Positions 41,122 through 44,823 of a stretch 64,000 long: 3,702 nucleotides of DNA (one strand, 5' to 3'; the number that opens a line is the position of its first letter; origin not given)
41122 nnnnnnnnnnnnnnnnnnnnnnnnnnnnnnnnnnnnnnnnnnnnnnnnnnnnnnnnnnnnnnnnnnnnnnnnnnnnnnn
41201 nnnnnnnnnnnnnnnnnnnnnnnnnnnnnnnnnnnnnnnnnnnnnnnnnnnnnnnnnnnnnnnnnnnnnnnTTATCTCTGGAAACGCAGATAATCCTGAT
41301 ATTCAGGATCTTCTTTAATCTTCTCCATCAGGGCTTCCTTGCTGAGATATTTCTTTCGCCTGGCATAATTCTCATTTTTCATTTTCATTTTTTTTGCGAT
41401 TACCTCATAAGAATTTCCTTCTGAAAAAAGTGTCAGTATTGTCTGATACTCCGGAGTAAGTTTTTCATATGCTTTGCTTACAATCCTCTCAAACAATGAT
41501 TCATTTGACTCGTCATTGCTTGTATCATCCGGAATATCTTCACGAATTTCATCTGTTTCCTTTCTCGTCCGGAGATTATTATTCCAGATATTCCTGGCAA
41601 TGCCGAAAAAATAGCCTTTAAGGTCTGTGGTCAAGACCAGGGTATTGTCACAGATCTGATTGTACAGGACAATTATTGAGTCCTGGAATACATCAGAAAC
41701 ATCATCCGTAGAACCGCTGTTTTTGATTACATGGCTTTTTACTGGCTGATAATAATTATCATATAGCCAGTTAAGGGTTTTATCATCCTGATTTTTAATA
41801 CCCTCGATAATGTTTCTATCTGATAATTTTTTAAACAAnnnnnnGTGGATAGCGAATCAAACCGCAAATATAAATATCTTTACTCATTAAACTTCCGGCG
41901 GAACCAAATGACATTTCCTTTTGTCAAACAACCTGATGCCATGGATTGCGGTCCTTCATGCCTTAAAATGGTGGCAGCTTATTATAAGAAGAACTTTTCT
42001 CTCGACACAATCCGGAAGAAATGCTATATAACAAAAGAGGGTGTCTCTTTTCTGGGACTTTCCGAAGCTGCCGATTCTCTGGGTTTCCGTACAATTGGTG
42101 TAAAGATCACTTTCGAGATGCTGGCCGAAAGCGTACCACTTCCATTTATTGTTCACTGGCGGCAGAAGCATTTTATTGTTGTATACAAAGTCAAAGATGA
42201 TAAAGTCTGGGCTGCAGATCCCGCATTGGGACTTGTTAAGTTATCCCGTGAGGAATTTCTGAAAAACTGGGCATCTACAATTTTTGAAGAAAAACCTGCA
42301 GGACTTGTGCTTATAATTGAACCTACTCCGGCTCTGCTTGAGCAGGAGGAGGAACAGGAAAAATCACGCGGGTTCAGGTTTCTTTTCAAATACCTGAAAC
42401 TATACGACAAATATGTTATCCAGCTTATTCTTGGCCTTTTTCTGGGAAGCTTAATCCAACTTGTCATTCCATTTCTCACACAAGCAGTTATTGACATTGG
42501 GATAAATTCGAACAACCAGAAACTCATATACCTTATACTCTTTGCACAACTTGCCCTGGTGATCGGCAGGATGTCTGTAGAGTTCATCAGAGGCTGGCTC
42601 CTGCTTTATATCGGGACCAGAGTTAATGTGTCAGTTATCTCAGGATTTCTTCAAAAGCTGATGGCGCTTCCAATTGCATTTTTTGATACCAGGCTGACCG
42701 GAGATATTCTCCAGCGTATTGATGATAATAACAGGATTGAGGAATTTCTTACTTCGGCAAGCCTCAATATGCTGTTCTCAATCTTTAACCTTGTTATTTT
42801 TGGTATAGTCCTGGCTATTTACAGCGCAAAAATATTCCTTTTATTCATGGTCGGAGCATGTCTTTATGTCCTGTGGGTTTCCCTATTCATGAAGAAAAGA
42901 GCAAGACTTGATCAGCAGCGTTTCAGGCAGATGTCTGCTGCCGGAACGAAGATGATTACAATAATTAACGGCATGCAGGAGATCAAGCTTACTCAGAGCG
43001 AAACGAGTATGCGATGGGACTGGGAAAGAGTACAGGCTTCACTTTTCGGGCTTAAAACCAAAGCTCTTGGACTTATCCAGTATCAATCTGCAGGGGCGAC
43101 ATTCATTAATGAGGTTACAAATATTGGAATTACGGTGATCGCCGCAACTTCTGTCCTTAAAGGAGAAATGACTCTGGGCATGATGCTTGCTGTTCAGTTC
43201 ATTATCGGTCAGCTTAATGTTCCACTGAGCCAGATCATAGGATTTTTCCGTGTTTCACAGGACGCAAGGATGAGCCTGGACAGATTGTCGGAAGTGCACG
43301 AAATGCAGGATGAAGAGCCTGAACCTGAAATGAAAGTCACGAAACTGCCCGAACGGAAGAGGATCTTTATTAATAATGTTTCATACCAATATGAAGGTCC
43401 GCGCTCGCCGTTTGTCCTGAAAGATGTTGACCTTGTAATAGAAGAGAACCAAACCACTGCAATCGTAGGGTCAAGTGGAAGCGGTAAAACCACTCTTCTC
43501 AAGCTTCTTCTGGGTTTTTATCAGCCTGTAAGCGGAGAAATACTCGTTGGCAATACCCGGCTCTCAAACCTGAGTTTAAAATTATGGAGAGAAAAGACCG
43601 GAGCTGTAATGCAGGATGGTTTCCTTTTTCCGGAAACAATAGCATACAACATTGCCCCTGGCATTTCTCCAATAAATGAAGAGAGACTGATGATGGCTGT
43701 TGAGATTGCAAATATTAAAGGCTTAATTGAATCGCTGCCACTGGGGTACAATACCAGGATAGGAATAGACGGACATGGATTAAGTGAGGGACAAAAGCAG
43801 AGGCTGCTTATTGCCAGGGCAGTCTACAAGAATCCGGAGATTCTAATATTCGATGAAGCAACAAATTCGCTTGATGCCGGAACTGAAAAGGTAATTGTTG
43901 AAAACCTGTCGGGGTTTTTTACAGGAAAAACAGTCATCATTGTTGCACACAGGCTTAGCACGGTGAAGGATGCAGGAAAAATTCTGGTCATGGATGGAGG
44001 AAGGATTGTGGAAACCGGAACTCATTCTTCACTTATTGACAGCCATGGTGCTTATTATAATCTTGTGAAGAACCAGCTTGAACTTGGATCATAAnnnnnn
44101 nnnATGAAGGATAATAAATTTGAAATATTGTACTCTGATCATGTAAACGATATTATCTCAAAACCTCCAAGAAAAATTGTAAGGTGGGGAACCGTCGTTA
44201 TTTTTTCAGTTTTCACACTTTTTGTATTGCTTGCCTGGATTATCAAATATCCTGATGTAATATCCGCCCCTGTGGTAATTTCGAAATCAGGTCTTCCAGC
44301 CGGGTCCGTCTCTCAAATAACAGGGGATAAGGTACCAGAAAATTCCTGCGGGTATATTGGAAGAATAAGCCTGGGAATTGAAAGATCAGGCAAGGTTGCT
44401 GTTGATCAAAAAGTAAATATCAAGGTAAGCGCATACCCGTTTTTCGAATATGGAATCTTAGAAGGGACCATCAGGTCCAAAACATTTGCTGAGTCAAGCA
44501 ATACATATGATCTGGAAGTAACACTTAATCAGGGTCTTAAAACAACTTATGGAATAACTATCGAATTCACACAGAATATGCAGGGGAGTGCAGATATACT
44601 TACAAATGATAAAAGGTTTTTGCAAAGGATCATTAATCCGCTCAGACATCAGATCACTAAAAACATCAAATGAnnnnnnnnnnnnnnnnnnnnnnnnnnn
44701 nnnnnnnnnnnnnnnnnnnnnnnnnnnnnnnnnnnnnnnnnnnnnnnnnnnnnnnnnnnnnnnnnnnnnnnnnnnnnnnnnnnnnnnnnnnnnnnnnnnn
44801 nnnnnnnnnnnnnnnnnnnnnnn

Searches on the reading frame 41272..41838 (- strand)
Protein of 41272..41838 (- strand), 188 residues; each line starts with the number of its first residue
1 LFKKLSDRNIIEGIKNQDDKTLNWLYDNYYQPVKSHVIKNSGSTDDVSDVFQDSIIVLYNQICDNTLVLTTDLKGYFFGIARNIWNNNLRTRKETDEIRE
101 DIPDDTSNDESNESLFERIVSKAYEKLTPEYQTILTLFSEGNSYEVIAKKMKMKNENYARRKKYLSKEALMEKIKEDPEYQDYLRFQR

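Call 7: search_protein_families(library=pfam, proteins=[window:41272-41838:-], max_evalue=0.01)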
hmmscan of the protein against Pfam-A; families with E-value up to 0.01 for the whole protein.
window:41272-41838:- (188 aa): 1 family
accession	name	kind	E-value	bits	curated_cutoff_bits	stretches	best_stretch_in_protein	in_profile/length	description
PF04542.20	Sigma70_r2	-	0.0085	16.3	24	0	25-93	1-69/71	Sigma-70 region 2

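Call 28: search_protein_families(library=ncbifam, proteins=[window:41272-41838:-], max_evalue=0.01)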
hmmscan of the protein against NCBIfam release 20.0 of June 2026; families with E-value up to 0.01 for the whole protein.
window:41272-41838:- (188 aa): 25 families
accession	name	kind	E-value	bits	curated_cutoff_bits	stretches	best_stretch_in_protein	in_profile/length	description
TIGR02937.1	sigma70-ECF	superfamily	4.1e-14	52.5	42.9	1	25-166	6-158/165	sigma-70 family RNA polymerase sigma factor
TIGR02985.1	Sig70_bacteroi1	subfamily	1.9e-11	44.4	126.4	1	24-153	5-142/162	RNA polymerase sigma-70 factor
TIGR02989.1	Sig-70_gvs1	subfamily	1.6e-09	37.8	124.55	1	27-160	8-145/158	RNA polymerase sigma-70 factor, Rhodopirellula/Verrucomicrobium family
TIGR02952.1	Sig70_famx2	equivalog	3.9e-09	36.6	206.45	1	12-157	3-154/170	ECF subfamily RNA polymerase sigma factor, BldN family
NF007227.0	PRK09645.1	subfamily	2.4e-08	34.1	202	1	13-157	6-154/177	sigma-70 family RNA polymerase sigma factor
NF007216.0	PRK09638.1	equivalog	1.5e-07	31.4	194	1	6-156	4-157/180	RNA polymerase sigma factor SigY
NF058625.1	sigma_PG0214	equivalog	3.8e-07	30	130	1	41-157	25-145/170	GFO_1088 family ECF-type sigma factor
NF007215.0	PRK09637.1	equivalog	1.2e-06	28.7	212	1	22-154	3-135/181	RNA polymerase sigma factor SigZ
TIGR02959.1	SigZ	equivalog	2.8e-06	27.3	168.65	1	27-151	2-126/170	RNA polymerase sigma factor SigZ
NF006148.0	PRK08295.1-5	equivalog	9.5e-06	25.1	208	1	2-66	15-79/218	RNA polymerase sporulation sigma factor SigH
TIGR02939.1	RpoE_Sigma70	equivalog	1.1e-05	25.5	236.15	1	4-174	4-186/190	RNA polymerase sigma factor RpoE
TIGR02859.1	spore_sigH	equivalog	1.3e-05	24.8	294.8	1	2-66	1-65/198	RNA polymerase sporulation sigma factor SigH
NF009172.0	PRK12519.1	subfamily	2e-05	24.2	222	1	3-153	12-169/194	RNA polymerase sigma factor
NF009171.0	PRK12518.1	equivalog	6.2e-05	22.9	208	1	5-138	12-148/191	RNA polymerase sigma factor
NF009165.0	PRK12512.1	equivalog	6.4e-05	22.6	198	1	38-155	44-161/184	RNA polymerase sigma factor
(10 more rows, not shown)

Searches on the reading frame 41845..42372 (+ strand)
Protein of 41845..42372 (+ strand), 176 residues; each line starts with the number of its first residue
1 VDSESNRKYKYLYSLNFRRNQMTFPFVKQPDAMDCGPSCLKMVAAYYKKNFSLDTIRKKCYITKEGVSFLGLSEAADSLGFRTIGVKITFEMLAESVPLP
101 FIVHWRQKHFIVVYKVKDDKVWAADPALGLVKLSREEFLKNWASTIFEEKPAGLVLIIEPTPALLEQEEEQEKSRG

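Call 54: search_solved_structures(query=window:41845-42372:+, max_evalue=0.001, show_alignments=3)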
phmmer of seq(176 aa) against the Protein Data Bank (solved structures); distinct sequences matched with E-value up to 0.001: 12.
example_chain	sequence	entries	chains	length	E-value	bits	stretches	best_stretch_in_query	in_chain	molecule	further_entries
6mpz_A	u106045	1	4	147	2e-20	76.3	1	19-148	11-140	Double Glycine Motif Protease domain from AMS/PCAT Transporter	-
8vp3_A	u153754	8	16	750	5.3e-19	71.7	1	23-146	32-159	ABC-type bacteriocin transporter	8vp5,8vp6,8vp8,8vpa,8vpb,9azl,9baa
4ry2_A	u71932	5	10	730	5.5e-19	71.6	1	23-146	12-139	ABC-type bacteriocin transporter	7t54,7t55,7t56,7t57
4s0f_A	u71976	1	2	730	5.5e-19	71.6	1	23-146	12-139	ABC-type bacteriocin transporter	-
7n87_A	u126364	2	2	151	2.5e-18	69.5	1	23-146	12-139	ABC-type bacteriocin transporter | Peptidase C39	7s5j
6v9z_A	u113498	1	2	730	1e-17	67.5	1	23-146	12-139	ABC-type bacteriocin transporter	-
3k8u_A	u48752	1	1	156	2.2e-17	66.4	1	24-145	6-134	Putative ABC transporter, ATP-binding protein ComA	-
5xe8_A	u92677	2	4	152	3.1e-17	65.9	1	25-145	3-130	Putative ABC transporter, ATP-binding protein ComA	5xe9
8vp9_A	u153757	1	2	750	1.8e-16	63.4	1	23-146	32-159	ABC-type bacteriocin transporter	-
8hf7_A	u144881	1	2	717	4.5e-13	52.4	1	28-146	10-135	Competence factor transporting ATP-binding protein/permease ComA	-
8hf4_A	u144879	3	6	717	4.6e-13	52.3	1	28-146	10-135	Transport/processing ATP-binding protein ComA | Competence factor transporting ATP-binding protein/permease ComA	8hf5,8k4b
8hf6_A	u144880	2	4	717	4.7e-13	52.3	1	28-146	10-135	Competence factor transporting ATP-binding protein/permease ComA | Transport/processing ATP-binding protein ComA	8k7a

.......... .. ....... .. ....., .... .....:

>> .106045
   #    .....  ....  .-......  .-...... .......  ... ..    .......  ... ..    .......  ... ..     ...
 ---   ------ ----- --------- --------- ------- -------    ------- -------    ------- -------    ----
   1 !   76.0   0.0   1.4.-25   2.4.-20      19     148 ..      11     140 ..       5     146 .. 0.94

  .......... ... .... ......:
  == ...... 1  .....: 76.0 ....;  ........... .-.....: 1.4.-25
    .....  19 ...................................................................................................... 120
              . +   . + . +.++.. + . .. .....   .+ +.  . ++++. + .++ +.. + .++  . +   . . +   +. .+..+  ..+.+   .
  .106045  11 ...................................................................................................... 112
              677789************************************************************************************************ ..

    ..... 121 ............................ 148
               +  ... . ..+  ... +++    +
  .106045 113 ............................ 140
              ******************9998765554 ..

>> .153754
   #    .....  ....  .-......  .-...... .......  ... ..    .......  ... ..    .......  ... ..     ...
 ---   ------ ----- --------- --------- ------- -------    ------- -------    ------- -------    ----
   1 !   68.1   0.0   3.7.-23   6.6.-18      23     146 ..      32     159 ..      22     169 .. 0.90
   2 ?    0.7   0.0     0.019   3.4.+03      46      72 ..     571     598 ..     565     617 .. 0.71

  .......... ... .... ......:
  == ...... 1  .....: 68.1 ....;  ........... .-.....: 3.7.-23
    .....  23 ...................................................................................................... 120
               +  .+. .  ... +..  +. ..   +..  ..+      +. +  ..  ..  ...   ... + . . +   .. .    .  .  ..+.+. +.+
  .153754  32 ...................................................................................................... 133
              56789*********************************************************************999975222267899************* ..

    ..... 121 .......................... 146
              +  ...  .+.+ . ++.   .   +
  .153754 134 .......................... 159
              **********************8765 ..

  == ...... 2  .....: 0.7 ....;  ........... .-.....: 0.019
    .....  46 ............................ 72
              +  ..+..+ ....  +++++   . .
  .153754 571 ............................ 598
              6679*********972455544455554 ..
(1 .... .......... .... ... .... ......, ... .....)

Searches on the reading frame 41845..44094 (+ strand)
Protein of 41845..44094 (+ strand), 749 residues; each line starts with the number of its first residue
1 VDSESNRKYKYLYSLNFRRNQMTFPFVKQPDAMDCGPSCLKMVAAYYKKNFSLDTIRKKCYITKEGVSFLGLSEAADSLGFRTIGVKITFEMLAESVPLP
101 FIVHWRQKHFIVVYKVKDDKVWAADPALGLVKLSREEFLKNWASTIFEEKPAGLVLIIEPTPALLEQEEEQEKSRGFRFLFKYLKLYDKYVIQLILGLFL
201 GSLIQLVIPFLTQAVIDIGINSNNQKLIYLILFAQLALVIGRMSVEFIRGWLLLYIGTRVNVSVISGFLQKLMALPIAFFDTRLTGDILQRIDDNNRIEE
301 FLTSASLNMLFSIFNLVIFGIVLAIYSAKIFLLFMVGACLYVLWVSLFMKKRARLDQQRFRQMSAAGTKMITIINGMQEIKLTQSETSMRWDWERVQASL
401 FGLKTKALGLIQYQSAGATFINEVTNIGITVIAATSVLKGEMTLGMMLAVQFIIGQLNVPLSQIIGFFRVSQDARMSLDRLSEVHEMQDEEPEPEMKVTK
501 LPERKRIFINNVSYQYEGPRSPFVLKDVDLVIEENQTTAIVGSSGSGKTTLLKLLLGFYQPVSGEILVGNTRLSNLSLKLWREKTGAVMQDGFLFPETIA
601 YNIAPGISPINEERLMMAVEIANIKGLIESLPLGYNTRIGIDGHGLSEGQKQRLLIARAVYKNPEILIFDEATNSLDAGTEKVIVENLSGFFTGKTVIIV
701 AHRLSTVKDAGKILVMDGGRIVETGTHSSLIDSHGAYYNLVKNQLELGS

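Call 7: search_protein_families(library=pfam, proteins=[window:41845-44094:+], max_evalue=0.01)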
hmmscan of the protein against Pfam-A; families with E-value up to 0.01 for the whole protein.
window:41845-44094:+ (749 aa): 8 families
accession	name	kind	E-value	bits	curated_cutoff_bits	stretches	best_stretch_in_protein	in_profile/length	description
PF03412.21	Peptidase_C39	-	7.7e-37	126.5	22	1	24-146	2-125/133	Peptidase C39 family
PF00005.33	ABC_tran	-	5.1e-31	108.5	25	1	525-674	1-137/137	ABC transporter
PF00664.28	ABC_membrane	-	1.5e-29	104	28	1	194-460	4-273/274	ABC transporter transmembrane region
PF02463.25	SMC_N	-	4.1e-05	23.6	40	0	640-714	131-209/220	RecF/RecN/SMC N terminal domain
PF13304.12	AAA_21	-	0.00029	21.4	27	0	538-558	2-22/304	AAA domain, putative AbiEii toxin, Type IV TA system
PF13401.12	AAA_22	-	0.0014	19.3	27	0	535-572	5-33/130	AAA domain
PF13555.12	AAA_29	-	0.0022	18.1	27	1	529-552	16-39/61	P-loop containing region of AAA domain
PF13529.12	Peptidase_C39_2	-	0.0072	17.3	24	0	24-64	3-45/143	Peptidase_C39 like family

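Call 28: search_protein_families(library=ncbifam, proteins=[window:41845-44094:+], max_evalue=0.01)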
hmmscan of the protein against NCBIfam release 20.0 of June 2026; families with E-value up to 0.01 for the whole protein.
window:41845-44094:+ (749 aa): 195 families (the best 25 are shown)
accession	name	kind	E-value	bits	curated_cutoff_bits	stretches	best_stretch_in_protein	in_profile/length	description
TIGR03796.1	NHLM_micro_ABC1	equivalog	1.6e-136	456.4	853.3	1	25-742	3-710/710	NHLP family bacteriocin export ABC transporter peptidase/permease/ATPase subunit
TIGR01193.1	bacteriocin_ABC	subfamily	2.3e-128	429.7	523.85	1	29-742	1-707/708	peptide cleavage/export ABC transporter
TIGR01846.1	type_I_sec_HlyB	subfamily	7.8e-121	404.5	725.55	1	38-745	3-693/694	type I secretion system permease/ATPase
TIGR03375.1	type_I_sec_LssB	subfamily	3.2e-102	343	693.1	1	38-732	5-690/696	type I secretion system permease/ATPase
TIGR03797.1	NHLM_micro_ABC2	equivalog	5e-97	326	709.4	1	183-745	130-686/686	NHLP bacteriocin export ABC transporter permease/ATPase subunit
TIGR02204.1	MsbA_rel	hypoth_equivalog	1.9e-89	300.9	780.4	1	177-744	6-575/576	ABC transporter, permease/ATP-binding protein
TIGR02203.1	MsbA_lipidA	equivalog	2.6e-89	300.2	602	1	177-744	2-569/572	lipid A export permease/ATP-binding protein MsbA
NF045513.1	HepA_fam_ABC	equivalog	5.3e-81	272.9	725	1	218-744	84-609/610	heterocyst formation ABC transporter subunit HepA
NF052233.1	CphA_assoc_ABC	equivalog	9.5e-79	265.6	880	1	169-745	161-744/766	cyanophycin metabolism-associated ABC transporter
TIGR00958.1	3a01208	subfamily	3.2e-78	263.7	874.6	1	159-741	131-711/711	antigen peptide transporter 2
NF045998.1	cleave_ABC_plasm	equivalog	1.4e-76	258.2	500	1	28-712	1-669/673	Mbov_0121 family peptidase domain-containing ABC transporter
NF008381.0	PRK11176.1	equivalog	2.4e-74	250.8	867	1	167-745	3-580/582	lipid A ABC transporter ATP-binding protein/permease MsbA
NF010178.0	PRK13657.1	equivalog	5e-70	236.6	733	1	181-744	11-570/588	glucan ABC transporter ATP-binding protein/ permease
TIGR02857.1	CydD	equivalog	1.5e-68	232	435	1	199-716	13-529/529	thiol reductant ABC exporter subunit CydD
TIGR01842.1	type_I_sec_PrtD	subfamily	7e-68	229.5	510.15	1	202-731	19-541/544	type I secretion system permease/ATPase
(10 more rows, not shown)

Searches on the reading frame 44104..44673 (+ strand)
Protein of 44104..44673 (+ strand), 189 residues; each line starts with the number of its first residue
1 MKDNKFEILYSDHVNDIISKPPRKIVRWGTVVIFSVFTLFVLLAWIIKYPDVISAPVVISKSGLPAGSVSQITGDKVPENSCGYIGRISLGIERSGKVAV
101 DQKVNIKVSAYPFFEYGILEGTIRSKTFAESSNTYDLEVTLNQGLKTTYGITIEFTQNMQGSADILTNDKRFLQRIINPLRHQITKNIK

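Call 7: search_protein_families(library=pfam, proteins=[window:44104-44673:+], max_evalue=0.01)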
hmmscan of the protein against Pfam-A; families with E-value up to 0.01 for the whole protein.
window:44104-44673:+ (189 aa): 0 families

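Call 28: search_protein_families(library=ncbifam, proteins=[window:44104-44673:+], max_evalue=0.01)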
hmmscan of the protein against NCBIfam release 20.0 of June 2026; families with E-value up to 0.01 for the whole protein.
window:44104-44673:+ (189 aa): 1 family
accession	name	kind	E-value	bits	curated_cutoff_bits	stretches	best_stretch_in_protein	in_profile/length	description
TIGR01843.1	type_I_hlyD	subfamily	8.3e-09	34.9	208.65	1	94-186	319-417/422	HlyD family type I secretion periplasmic adaptor subunit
